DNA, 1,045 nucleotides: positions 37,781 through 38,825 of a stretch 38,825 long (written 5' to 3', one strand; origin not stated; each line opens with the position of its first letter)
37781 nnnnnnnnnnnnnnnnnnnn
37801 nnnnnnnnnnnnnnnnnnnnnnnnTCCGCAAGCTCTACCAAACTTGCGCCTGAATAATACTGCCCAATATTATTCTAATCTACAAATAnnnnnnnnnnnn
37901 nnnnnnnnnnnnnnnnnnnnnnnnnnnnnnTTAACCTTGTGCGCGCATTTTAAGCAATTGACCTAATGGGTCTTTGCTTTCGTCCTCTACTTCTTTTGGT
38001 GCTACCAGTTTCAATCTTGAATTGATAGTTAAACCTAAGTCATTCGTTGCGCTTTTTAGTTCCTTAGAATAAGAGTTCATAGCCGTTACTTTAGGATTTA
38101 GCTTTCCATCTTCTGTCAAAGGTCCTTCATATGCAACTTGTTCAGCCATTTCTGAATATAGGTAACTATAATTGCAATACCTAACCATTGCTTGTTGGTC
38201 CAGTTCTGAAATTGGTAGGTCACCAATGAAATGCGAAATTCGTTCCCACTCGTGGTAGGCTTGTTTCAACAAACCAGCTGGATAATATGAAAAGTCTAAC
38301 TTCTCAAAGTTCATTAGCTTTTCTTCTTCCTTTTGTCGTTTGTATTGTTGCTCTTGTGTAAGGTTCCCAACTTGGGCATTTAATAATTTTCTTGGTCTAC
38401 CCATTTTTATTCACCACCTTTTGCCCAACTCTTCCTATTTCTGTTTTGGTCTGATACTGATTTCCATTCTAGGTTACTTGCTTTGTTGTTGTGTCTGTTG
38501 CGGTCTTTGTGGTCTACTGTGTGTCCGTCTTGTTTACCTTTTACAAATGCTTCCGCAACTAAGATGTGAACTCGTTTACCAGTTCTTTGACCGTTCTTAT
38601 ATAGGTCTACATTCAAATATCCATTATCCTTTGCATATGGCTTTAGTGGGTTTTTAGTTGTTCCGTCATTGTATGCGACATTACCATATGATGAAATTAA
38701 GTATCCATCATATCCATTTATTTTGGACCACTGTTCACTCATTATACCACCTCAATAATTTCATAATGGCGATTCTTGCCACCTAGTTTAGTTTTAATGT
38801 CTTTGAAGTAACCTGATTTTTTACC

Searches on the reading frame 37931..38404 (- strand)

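Call 3: search_protein_families(library=phrogs, proteins=[window:37931-38404:-], max_evalue=0.01)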
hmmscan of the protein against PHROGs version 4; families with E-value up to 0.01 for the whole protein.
window:37931-38404:- (157 aa): 1 family
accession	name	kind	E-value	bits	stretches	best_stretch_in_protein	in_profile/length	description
phrog_83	-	head and packaging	6.4e-37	128.3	1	1-156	42-204/246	terminase small subunit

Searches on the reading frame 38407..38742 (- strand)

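Call 3: search_protein_families(library=phrogs, proteins=[window:38407-38742:-], max_evalue=0.01)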
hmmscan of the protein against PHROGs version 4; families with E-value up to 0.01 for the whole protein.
window:38407-38742:- (111 aa): 13 families
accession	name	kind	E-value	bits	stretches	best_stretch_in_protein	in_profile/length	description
phrog_959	-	DNA, RNA and nucleotide metabolism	1.9e-29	103.2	1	1-108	4-111/138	HNH endonuclease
phrog_59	-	DNA, RNA and nucleotide metabolism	2.1e-29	104.2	1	1-103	136-235/423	HNH endonuclease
phrog_1492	-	DNA, RNA and nucleotide metabolism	9.3e-24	85.3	1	1-102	43-158/414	HNH endonuclease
phrog_4578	-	DNA, RNA and nucleotide metabolism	8.6e-11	42.9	1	52-105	8-61/130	HNH endonuclease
phrog_99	-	DNA, RNA and nucleotide metabolism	5.1e-09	37.3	1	39-104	146-206/383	HNH endonuclease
phrog_15471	-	DNA, RNA and nucleotide metabolism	5.5e-08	33.9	1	38-101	14-78/183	HNH endonuclease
phrog_826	-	DNA, RNA and nucleotide metabolism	9.3e-07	29.7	1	39-104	94-159/281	HNH endonuclease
phrog_37683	-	unknown function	2.6e-06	27.7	1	11-97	118-202/279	-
phrog_7545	-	DNA, RNA and nucleotide metabolism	2.7e-06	28.7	1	36-102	62-132/160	HNH endonuclease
phrog_6086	-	DNA, RNA and nucleotide metabolism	0.00021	22.5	1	1-98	1-86/147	HNH endonuclease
phrog_17657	-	DNA, RNA and nucleotide metabolism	0.00055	20.8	1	13-94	78-165/168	HNH endonuclease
phrog_21964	-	DNA, RNA and nucleotide metabolism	0.0014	19.3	1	37-95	145-204/244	HNH endonuclease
phrog_14913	-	DNA, RNA and nucleotide metabolism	0.0046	18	1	41-99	24-84/149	HNH endonuclease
